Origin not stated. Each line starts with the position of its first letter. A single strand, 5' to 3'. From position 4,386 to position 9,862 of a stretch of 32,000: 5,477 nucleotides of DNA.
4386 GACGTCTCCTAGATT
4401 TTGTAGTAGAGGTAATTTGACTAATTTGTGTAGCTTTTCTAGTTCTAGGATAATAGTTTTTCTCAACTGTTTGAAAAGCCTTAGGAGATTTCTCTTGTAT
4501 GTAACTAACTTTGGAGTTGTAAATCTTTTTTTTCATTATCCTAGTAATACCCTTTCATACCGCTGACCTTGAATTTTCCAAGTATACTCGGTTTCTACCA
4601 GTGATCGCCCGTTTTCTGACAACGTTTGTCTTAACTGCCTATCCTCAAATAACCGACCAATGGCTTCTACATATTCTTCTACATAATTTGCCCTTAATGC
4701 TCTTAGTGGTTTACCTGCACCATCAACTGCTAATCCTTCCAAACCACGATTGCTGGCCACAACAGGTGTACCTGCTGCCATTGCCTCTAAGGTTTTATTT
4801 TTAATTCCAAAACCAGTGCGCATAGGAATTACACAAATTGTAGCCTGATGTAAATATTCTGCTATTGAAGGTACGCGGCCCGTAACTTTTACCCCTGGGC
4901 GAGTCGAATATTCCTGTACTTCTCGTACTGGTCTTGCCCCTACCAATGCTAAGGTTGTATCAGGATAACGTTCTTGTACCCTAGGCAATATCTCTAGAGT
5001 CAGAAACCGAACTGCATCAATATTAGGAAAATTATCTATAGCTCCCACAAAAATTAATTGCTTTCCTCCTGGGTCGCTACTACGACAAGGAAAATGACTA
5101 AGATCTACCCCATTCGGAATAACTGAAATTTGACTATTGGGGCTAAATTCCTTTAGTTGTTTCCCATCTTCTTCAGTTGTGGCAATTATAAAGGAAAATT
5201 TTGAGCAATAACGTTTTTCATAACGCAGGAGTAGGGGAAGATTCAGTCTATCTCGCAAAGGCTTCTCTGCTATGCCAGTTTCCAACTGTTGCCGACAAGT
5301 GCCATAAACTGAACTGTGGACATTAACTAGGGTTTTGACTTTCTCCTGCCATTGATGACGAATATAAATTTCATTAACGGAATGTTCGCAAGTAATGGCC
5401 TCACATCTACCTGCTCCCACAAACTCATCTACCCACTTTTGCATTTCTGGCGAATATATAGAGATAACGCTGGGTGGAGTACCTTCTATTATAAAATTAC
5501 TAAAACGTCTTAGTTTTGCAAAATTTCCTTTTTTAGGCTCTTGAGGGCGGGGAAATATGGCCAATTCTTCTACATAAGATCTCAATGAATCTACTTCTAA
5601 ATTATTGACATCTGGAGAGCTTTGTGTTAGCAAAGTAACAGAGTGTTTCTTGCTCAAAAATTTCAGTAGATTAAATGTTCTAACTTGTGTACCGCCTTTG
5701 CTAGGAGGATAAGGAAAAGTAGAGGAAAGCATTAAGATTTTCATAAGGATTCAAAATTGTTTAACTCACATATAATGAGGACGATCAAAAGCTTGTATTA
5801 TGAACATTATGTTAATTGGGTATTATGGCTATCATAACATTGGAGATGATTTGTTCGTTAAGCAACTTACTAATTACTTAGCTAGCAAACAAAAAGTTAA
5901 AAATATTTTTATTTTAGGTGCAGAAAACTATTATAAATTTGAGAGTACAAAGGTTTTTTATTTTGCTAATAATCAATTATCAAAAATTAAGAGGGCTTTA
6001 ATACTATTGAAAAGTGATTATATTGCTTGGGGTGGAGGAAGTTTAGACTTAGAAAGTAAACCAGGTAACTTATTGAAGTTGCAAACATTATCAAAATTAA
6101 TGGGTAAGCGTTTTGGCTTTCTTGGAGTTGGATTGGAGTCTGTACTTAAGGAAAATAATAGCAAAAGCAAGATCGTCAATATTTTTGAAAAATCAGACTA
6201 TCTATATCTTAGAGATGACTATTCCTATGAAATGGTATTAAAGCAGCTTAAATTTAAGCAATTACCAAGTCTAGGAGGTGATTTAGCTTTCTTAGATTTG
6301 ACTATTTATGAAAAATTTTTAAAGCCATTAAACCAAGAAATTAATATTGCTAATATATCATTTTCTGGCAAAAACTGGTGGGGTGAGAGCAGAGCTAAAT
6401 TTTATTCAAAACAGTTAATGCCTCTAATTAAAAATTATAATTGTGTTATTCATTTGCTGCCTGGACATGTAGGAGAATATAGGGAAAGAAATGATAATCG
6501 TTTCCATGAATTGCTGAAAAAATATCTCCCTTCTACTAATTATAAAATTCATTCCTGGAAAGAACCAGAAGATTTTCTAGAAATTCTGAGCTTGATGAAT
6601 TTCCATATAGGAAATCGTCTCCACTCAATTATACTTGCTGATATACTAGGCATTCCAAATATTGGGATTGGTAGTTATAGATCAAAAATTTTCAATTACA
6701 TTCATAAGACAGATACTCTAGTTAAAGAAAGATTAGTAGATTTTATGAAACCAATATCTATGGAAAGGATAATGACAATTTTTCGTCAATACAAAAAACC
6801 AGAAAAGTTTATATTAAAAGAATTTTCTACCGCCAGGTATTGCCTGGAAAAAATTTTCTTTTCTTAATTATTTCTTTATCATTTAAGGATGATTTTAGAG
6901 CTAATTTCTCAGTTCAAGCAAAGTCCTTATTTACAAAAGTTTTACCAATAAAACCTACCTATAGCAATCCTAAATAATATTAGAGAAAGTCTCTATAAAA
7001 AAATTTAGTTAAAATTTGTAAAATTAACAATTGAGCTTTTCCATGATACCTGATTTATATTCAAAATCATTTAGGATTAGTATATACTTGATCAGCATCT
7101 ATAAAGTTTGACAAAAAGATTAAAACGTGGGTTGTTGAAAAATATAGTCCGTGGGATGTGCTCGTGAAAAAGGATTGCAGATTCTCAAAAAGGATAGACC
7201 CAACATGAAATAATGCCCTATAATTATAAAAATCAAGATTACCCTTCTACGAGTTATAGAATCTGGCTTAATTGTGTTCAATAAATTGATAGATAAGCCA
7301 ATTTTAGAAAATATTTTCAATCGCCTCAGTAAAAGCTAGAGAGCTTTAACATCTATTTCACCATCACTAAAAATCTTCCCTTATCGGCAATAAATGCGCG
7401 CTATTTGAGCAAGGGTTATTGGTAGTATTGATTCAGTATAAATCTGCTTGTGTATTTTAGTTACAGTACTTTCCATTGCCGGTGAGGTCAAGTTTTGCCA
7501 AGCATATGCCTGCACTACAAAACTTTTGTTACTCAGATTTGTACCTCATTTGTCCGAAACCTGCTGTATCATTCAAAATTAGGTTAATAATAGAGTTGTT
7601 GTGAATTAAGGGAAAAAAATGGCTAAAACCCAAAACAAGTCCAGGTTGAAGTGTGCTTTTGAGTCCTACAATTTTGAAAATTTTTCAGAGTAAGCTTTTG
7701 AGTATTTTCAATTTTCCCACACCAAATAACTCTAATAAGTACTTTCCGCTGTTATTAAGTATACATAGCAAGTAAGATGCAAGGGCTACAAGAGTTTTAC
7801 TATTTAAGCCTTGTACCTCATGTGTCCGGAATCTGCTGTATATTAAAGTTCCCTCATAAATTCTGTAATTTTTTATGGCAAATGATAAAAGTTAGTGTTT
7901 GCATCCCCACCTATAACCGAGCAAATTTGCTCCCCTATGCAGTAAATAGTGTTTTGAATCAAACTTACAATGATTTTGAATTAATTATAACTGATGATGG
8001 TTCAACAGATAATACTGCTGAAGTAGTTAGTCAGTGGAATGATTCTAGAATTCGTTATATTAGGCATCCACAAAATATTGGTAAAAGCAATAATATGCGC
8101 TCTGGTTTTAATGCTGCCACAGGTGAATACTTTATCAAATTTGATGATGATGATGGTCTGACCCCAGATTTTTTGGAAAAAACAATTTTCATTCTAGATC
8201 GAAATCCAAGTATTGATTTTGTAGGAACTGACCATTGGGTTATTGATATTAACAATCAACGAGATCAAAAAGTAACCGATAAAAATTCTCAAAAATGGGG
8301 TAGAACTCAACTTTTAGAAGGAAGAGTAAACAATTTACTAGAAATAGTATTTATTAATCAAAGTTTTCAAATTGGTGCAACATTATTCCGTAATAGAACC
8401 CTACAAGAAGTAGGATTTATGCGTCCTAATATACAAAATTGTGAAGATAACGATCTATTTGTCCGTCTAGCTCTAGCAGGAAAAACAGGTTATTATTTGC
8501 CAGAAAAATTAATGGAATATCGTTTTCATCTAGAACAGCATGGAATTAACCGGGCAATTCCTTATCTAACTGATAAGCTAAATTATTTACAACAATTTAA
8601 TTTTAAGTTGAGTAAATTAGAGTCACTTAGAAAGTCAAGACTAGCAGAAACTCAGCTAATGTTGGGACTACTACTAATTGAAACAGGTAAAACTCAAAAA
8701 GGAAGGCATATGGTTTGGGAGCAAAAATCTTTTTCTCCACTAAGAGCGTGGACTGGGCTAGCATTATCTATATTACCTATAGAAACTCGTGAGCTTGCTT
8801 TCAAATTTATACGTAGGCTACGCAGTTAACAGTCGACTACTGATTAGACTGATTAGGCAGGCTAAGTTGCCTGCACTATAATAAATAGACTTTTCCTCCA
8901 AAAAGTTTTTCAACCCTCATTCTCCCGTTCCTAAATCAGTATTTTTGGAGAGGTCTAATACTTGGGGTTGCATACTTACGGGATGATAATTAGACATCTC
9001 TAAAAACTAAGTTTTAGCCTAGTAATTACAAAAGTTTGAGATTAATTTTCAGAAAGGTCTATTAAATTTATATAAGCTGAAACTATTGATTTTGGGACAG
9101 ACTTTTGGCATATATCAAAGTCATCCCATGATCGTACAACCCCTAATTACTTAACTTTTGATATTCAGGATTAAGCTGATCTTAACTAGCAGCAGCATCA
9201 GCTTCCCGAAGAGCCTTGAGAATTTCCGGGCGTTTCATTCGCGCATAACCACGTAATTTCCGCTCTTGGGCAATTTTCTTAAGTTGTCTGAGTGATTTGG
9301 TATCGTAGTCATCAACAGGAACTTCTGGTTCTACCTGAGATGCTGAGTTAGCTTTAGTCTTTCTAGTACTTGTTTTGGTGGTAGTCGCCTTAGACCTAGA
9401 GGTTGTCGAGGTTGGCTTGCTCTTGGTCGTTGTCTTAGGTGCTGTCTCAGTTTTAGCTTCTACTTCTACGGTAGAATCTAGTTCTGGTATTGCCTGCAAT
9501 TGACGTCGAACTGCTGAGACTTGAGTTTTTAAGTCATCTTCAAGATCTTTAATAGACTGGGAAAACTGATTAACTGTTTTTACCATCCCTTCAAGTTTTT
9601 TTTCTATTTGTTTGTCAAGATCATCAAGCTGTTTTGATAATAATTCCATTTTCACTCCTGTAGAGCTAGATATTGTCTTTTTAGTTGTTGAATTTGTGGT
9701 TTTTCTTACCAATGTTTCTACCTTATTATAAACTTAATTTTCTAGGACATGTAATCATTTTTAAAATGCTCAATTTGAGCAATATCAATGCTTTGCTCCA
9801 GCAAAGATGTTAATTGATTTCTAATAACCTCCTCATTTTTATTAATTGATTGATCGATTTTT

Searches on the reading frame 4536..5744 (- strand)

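Call 47: search_protein_families(library=pfam, proteins=[window:4536-5744:-], max_evalue=0.001)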
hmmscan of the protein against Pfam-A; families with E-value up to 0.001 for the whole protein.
window:4536-5744:- (402 aa): 5 families
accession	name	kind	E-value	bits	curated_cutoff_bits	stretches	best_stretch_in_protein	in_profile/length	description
PF13692.12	Glyco_trans_1_4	-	3.9e-26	92.4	27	1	228-368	2-142/142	Glycosyl transferases group 1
PF00534.26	Glycos_transf_1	-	1.4e-15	57.7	26.4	1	228-381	16-171/172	Glycosyl transferases group 1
PF13439.12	Glyco_transf_4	-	1.3e-12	48.5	28.5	1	17-216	2-169/170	Glycosyltransferase Family 4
PF13524.12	Glyco_trans_1_2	-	1.7e-08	34.9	25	1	255-390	8-136/144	Glycosyl transferase-like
PF13579.12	Glyco_trans_4_4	-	1.4e-06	29.2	29.7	1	17-212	1-158/158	Glycosyl transferase 4-like domain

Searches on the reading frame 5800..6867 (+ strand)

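Call 47: search_protein_families(library=pfam, proteins=[window:5800-6867:+], max_evalue=0.001)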
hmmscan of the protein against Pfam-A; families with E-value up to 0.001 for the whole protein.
window:5800-6867:+ (355 aa): 1 family
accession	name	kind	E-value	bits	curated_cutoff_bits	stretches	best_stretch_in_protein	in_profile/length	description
PF04230.19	PS_pyruv_trans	-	3e-38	132.8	25.3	1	13-291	1-277/280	Polysaccharide pyruvyl transferase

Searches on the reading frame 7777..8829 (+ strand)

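Call 47: search_protein_families(library=pfam, proteins=[window:7777-8829:+], max_evalue=0.001)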
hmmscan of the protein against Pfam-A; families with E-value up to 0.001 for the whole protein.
window:7777-8829:+ (350 aa): 4 families
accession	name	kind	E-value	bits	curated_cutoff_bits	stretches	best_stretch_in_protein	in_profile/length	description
PF00535.33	Glycos_transf_2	-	1.2e-35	123.4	23.3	1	40-161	1-125/168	Glycosyl transferase family 2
PF13641.12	Glyco_tranf_2_3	-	4.6e-16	60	27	1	39-247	3-210/230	Glycosyltransferase like family 2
PF10111.15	Glyco_tranf_2_2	-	3.3e-13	50.2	27.3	1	40-245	1-213/276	Glycosyltransferase like family 2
PF13704.12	Glyco_tranf_2_4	-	0.0009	20.1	27.5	0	47-125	2-81/98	Glycosyl transferase family 2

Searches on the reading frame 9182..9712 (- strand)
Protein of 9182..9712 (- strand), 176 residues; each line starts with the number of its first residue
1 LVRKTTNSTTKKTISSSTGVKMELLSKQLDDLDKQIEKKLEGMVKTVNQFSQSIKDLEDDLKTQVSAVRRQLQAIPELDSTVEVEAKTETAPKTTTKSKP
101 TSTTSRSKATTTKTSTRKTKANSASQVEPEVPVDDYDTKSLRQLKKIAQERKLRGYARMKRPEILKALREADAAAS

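Call 47: search_protein_families(library=pfam, proteins=[window:9182-9712:-], max_evalue=0.001)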
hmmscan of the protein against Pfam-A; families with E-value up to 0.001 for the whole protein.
window:9182-9712:- (176 aa): 2 families
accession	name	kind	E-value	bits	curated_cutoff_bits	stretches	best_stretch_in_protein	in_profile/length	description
PF07498.18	Rho_N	-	1.6e-06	28.4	24.9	1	137-173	3-39/43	Rho termination factor, N-terminal domain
PF22638.1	FlgK_D1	-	0.00066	19.8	28.6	0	22-84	53-122/233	Flagellar hook-associated protein FlgK helical domain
